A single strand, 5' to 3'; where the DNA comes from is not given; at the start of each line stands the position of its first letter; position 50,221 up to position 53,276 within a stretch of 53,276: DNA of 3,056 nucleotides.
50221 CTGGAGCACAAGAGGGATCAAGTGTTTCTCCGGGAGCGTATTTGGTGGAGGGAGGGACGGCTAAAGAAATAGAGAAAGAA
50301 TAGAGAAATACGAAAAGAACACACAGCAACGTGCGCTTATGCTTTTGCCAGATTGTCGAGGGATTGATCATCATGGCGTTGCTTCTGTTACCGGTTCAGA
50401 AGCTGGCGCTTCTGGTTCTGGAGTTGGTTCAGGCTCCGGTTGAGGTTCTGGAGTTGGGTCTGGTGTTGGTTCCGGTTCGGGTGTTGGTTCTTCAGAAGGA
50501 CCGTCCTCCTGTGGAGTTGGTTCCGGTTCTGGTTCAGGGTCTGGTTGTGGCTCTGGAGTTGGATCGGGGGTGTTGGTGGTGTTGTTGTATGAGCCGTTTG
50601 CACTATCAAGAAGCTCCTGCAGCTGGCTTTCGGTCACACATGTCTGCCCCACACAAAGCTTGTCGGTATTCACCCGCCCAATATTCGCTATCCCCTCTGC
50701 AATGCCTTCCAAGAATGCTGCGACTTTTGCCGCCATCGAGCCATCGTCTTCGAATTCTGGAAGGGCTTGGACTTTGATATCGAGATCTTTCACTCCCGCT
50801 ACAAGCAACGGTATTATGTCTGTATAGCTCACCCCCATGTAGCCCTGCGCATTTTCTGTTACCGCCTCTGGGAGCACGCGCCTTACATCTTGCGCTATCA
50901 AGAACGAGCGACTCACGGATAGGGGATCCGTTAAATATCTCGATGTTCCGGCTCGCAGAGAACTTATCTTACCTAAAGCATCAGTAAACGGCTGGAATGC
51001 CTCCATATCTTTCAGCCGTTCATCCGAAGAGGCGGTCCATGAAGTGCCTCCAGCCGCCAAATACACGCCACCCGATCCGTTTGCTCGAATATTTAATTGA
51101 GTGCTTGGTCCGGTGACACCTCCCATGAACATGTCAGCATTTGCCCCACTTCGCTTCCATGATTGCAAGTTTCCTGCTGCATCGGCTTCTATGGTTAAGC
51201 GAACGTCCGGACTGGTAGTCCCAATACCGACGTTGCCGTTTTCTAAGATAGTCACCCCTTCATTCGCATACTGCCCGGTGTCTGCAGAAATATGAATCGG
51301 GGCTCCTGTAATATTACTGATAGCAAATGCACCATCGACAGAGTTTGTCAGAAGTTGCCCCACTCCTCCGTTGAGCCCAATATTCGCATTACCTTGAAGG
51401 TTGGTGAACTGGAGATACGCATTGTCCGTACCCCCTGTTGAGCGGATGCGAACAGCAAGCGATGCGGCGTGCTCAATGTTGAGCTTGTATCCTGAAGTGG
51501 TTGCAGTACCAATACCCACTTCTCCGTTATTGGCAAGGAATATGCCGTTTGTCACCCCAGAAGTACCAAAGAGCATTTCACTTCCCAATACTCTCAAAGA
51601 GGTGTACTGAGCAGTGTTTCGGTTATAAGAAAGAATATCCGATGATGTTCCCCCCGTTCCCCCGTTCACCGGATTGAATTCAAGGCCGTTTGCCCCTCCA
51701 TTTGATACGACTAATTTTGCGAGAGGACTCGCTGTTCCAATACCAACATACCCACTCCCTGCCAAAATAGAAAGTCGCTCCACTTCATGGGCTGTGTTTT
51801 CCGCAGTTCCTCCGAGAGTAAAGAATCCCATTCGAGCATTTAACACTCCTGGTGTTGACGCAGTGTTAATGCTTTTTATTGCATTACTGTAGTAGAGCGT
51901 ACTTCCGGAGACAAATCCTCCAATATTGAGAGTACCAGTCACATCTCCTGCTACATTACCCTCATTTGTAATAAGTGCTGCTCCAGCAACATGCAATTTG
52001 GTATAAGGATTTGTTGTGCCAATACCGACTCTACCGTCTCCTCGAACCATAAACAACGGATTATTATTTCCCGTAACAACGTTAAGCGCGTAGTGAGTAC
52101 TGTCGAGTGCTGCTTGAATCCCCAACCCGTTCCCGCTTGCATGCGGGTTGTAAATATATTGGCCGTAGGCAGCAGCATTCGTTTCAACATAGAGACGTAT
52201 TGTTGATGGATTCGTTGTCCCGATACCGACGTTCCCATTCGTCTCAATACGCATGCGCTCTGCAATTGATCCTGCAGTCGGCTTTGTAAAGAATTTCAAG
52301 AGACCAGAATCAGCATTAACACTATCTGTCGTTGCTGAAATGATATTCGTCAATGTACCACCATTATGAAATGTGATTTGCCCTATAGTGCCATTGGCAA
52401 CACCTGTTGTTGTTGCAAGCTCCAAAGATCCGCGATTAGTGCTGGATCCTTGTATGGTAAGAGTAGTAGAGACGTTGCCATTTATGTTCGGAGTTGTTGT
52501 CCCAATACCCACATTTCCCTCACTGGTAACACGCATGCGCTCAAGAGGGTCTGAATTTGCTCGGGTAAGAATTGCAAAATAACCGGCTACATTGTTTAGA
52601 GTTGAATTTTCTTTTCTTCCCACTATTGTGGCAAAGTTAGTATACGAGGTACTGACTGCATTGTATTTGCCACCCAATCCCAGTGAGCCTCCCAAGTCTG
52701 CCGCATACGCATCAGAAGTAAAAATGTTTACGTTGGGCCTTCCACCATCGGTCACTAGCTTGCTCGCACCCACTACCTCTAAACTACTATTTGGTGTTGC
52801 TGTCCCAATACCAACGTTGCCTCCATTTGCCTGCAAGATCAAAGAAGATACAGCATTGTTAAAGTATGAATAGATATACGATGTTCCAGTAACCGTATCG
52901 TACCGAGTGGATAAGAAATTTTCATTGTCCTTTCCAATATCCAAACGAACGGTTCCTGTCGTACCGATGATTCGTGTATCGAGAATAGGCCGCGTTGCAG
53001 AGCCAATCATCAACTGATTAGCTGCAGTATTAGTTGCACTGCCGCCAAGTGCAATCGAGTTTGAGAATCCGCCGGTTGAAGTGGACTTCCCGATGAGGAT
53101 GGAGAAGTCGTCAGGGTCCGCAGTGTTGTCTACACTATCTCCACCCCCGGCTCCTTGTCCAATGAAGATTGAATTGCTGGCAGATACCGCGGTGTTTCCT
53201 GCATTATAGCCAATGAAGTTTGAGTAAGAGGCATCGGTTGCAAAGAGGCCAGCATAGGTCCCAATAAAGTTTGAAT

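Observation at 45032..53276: Two translationally coupled giant tail-fibre-like surface proteins in one operon with a type IV pilin, and no prophage context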

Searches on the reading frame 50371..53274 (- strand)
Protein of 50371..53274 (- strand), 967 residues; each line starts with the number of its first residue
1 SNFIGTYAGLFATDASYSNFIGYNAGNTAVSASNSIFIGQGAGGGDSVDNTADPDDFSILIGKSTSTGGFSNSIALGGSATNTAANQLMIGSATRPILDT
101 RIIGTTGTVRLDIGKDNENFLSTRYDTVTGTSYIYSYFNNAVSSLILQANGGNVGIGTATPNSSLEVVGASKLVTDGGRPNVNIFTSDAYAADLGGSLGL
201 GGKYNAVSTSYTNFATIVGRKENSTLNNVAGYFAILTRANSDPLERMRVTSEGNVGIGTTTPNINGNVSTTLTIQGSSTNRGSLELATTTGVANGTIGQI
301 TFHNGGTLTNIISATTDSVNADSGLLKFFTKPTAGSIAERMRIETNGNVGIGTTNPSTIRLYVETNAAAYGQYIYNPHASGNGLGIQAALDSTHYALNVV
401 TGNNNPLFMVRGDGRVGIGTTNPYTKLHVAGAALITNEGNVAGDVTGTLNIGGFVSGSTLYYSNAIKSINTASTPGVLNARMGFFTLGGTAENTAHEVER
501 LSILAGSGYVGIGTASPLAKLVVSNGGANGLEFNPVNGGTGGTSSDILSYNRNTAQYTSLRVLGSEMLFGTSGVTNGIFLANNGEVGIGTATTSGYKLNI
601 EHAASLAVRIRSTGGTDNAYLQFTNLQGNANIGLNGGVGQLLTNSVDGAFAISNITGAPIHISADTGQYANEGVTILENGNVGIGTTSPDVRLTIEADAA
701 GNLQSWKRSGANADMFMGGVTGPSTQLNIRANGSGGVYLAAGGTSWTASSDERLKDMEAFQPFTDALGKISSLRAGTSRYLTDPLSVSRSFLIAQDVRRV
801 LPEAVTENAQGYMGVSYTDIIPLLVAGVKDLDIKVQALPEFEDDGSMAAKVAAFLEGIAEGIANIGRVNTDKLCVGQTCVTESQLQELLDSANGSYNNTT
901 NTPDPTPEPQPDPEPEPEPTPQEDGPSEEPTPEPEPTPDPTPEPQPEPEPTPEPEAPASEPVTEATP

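Call 8: search_protein_families(library=pfam, proteins=[window:50371-53274:-], max_evalue=0.01)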
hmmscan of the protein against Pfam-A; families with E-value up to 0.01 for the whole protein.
window:50371-53274:- (967 aa): 2 families
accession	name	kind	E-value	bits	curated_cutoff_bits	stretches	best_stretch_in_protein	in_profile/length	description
PF05887.16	Trypan_PARP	-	8.1e-07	29.5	100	1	898-957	55-114/134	Procyclic acidic repetitive protein (PARP)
PF13884.11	Peptidase_S74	-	0.0003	21.5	22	1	750-806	1-58/58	Chaperone of endosialidase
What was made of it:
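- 50770..51027 (-): ORF-A S74 intramolecular chaperone/autoprotease domain. Predicted catalytic Ser750 and Lys755 (SDERLK). Pfam PF13884 at 21.5 bits against a cutoff of 22, covering residues 750-806 (call 8).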

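Call 9: search_protein_families(library=phrogs, proteins=[window:50371-53274:-], max_evalue=0.01)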
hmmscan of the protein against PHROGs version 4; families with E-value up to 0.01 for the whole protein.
window:50371-53274:- (967 aa): 11 families
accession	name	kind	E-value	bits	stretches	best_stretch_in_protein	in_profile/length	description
phrog_18345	-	tail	1e-27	97.9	5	79-271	278-460/956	tail fiber protein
phrog_9942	-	tail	2.2e-24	86.6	3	280-454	577-767/1178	tail fiber protein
phrog_1980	-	tail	7.5e-14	52.9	1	442-838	111-426/449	tail fiber protein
phrog_5481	-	tail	2.9e-13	50.2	1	570-839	745-1016/1043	tail fiber protein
phrog_28992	-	unknown function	5.1e-09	36.7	1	740-837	239-331/343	-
phrog_33119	-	tail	6.5e-08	32.6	1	723-838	524-630/643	long tail fiber protein distal subunit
phrog_29288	-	unknown function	7.6e-08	31.2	2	273-375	1268-1362/1558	-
phrog_14572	-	tail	1.4e-06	28.7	1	740-837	355-465/484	tail fiber protein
phrog_7841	-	unknown function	8.5e-05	22.7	1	748-837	393-483/489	-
phrog_6121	-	head and packaging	0.0018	18.8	1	746-820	320-387/392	virion structural protein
phrog_38743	-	unknown function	0.003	18.4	1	800-838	2-39/51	-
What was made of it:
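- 50371..53276 (-): ORF-A: C-terminal 967 aa or more of a giant fibre protein. The N-terminus lies beyond the window and contig end. PHROG tail-fibre E 1e-27 (call 9).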

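Call 20: find_homologous_proteins(query=window:50371-53274:-, max_evalue=0.00001)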
Query window:50371-53274:- (967 aa): 2023 proteins with E <= 0.00001 among 8000 candidates; the best 120 are listed.
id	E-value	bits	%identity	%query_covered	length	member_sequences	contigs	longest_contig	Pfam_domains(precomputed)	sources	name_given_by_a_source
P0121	0.0e+0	2096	100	100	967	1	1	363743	PF05887.17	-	-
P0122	3.1e-159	550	43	86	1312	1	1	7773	PF13884.12,PF05887.17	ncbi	-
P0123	1.2e-103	366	70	12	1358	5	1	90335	PF13884.12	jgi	jgi:hypothetical protein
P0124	1.7e-103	366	30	26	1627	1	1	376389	PF26696.1,PF13884.12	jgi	jgi:hypothetical protein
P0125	2.7e-82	295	69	11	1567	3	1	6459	PF13884.12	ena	-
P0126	4.3e-82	295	59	12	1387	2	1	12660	PF13884.12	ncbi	-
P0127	6.9e-81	291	66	11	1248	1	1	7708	PF13884.12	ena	-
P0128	2.2e-80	289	55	12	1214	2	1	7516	PF13884.12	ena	-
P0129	2.2e-79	286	58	12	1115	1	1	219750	PF13884.12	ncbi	ncbi:MAG: tail fiber domain-containing protein [bacterium]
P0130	2.5e-72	262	65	11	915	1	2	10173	PF13884.12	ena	-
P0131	1.3e-71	260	64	10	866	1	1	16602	PF13884.12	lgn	-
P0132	1.2e-68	250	63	12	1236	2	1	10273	PF13884.12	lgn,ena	-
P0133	4.3e-66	242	66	12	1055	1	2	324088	PF13884.12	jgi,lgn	jgi:hypothetical protein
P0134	3.6e-60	222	26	50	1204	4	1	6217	PF13884.12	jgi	-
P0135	5.1e-60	222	61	11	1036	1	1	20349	PF13884.12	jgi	jgi:hypothetical protein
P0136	7.7e-60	221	61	11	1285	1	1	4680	PF13884.12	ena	-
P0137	8.9e-60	221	71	11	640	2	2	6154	PF13884.12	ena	-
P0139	1.0e-58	217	67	11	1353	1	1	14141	PF13884.12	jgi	jgi:hypothetical protein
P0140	1.5e-58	217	65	11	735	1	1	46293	PF13884.12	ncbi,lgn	-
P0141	3.8e-58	216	67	11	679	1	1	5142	PF13884.12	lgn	-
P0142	1.7e-56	210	63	12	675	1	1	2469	PF13884.12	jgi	jgi:hypothetical protein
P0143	1.7e-56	210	69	11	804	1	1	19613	PF13884.12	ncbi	-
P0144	2.3e-56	210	66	11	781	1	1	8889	PF13884.12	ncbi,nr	ncbi:MAG: tail fiber domain-containing protein, partial [Candidatus Pacebacteria bacterium]|nr:tail 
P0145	3.9e-56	209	45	11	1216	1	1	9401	PF13884.12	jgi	-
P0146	4.6e-55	205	65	11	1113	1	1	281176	PF13884.12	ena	-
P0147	7.3e-55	205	59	10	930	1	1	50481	PF26696.1,PF13884.12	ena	-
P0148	1.6e-53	200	68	11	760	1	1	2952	PF13884.12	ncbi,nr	ncbi:MAG: tail fiber domain-containing protein, partial [Candidatus Pacebacteria bacterium]|nr:tail 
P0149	3.1e-53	199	29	26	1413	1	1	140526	PF13884.12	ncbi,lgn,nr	ncbi:MAG: hypothetical protein JWM20_948 [Patescibacteria group bacterium]|nr:hypothetical protein [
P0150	2.5e-52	196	29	23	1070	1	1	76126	PF13884.12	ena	-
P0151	4.5e-52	195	60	11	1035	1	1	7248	PF13884.12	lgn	-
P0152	1.8e-51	193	61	11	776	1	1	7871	PF13884.12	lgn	-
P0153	8.6e-50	188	61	11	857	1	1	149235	PF13884.12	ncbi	-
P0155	1.2e-49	187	47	11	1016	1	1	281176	PF13884.12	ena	-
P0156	1.8e-49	187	27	62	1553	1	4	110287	PF13884.12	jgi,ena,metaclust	metaclust:\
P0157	2.1e-47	180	60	11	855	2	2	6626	PF13884.12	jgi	jgi:hypothetical protein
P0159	4.5e-47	179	46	11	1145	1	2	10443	PF13884.12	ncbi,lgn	-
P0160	4.7e-47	179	66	12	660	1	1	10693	PF13884.12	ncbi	-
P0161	1.4e-45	174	58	11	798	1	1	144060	PF13884.12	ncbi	-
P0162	7.6e-45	172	63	11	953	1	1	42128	PF13884.12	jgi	jgi:hypothetical protein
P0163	1.2e-44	171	66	11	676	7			PF13884.12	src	-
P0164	2.6e-44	170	56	11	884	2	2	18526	PF13884.12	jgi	jgi:hypothetical protein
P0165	6.7e-44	168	63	11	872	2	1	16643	PF13884.12,PF05658.20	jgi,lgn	jgi:hypothetical protein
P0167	1.2e-43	168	29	83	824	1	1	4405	PF13884.12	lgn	-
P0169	3.6e-43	166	46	12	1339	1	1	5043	PF13884.12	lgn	-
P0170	4.9e-43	166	61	9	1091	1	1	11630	PF13884.12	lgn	-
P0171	6.0e-43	165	43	27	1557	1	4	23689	PF13884.12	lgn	-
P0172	7.6e-43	165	57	12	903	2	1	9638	PF13884.12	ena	-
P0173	1.3e-42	164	50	11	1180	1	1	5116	PF13884.12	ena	-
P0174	1.3e-41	161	27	71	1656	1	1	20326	PF13884.12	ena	-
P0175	1.5e-41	161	48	12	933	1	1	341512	PF13884.12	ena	-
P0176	2.9e-41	160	27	63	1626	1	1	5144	PF13884.12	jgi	jgi:hypothetical protein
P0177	3.3e-41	160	60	11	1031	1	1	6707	PF13884.12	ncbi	-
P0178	6.7e-41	158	28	71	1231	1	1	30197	PF13884.12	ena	-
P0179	1.2e-40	158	29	60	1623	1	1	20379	PF13884.12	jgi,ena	jgi:hypothetical protein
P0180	1.9e-40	157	63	12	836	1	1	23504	PF13884.12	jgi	jgi:hypothetical protein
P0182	4.4e-40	156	63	11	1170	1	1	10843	PF13884.12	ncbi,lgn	-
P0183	5.1e-40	156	58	11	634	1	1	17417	PF13884.12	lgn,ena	-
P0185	4.4e-39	152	68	11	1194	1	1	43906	PF13884.12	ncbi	-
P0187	7.0e-38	148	68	12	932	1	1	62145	PF13884.12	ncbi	-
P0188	2.2e-37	147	26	74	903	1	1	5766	PF13884.12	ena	-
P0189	2.3e-37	147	26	71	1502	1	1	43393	PF13884.12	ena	-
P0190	3.4e-37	146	27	67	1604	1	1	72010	PF13884.12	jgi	jgi:hypothetical protein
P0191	1.7e-36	144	67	12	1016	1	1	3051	PF13884.12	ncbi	ncbi:MAG: tail fiber domain-containing protein, partial [archaeon]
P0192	2.5e-36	143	26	73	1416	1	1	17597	PF13884.12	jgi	jgi:trimeric autotransporter adhesin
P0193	5.8e-36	142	64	10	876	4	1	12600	PF13884.12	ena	-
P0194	5.9e-36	142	67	10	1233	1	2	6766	PF13884.12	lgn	-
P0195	9.8e-36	141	48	10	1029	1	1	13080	PF13884.12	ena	-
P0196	2.4e-35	140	28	71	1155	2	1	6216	PF13884.12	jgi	jgi:hypothetical protein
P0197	2.9e-35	140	32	46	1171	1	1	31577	PF13884.12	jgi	jgi:hypothetical protein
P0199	4.1e-35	139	26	77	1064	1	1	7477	PF13884.12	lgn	-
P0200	8.3e-35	138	27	84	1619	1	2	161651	PF13884.12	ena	-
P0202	9.7e-35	138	29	71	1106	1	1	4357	PF13884.12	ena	-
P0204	1.3e-34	138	64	11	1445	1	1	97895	PF13884.12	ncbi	-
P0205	2.5e-34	137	58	9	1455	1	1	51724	PF13884.12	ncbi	-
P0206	4.7e-34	136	31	25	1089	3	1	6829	PF13884.12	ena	-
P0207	1.3e-33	134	25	67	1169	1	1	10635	PF13884.12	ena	-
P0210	5.0e-33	132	29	71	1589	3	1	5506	PF13884.12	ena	-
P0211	6.1e-33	132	27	62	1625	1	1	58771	PF13884.12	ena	-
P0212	7.5e-33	132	31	39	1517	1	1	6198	PF13884.12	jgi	jgi:hypothetical protein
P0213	1.0e-32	131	40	17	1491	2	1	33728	PF13884.12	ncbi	-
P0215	1.1e-32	131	33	34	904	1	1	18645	PF13884.12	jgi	-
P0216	1.8e-32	131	25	67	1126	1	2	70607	PF13884.12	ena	-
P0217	2.2e-32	130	28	72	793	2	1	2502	PF13884.12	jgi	jgi:hypothetical protein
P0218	2.2e-32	130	28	72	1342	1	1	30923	PF13884.12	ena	-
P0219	2.2e-32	130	26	77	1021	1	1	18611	PF13884.12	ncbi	ncbi:hypothetical protein COV25_04425, partial [candidate division WWE3 bacterium CG10_big_fil_rev_8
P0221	3.5e-32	130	26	62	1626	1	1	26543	PF13884.12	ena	-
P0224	4.6e-32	129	28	72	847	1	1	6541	PF13884.12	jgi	-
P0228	1.2e-31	128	26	72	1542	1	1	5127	PF13884.12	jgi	jgi:hypothetical protein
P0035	1.3e-31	128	28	47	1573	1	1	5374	PF13884.12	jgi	jgi:hypothetical protein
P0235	1.8e-30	124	32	46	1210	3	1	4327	PF13884.12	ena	-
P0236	2.5e-30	124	28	56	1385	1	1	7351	PF13884.12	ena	-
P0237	2.7e-30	123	27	71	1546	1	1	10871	PF13884.12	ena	-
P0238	3.8e-30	123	56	12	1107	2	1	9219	PF13884.12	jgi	jgi:hypothetical protein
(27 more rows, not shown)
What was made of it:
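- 50371..53276 (-): Identical to database protein P0121 on a 363,743-nt contig (call 20).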

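Call 45: find_encoding_contigs(protein=P0122, flank=10000, max_places=3)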
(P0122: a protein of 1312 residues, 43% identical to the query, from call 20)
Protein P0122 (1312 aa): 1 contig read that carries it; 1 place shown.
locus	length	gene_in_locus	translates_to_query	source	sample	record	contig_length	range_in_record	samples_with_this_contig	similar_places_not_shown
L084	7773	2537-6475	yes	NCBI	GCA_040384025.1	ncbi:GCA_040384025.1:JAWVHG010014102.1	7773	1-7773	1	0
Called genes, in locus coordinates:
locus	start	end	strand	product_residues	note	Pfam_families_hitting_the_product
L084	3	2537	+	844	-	?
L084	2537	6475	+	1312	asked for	PF13884:Peptidase_S74, PF05887:Trypan_PARP (weak)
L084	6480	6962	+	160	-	PF07963:N_methyl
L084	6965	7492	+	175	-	PF07963:N_methyl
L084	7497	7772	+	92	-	?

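Call 84: search_protein_families(library=ncbifam, proteins=[window:50371-53274:-], max_evalue=0.01)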
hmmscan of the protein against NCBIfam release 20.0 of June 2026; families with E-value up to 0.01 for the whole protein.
window:50371-53274:- (967 aa): 0 families

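Call 91: search_solved_structures(query=window:50374-53274:-, max_evalue=0.1)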
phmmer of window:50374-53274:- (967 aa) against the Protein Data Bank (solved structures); distinct sequences matched with E-value up to 0.1: 5.
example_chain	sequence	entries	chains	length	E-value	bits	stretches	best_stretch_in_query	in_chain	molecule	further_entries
8ond_A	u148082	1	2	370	4.5e-08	34.9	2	227-385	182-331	bd2133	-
23px_A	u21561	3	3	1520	4.6e-05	24.9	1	905-952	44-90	Putative lipoprotein AcfD homolog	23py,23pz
6ncl_a0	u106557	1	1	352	0.00062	21.2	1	785-955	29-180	P14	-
8oml_A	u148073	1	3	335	0.0066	17.8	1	313-532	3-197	Cell wall surface anchor family protein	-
8ojn_C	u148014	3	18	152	0.055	14.7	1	398-524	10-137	Cell wall surface anchor family protein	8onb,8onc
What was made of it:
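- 50371..53276 (-): PDB hit to Bd2133 (8OND) at E 4.5e-8 (call 91).
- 51175..52842 (-): ORF-A repeat region, with units of about 70-100 aa each ending in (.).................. Aligns to the Bd2133 and Bd1334 fibre structures (call 91).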
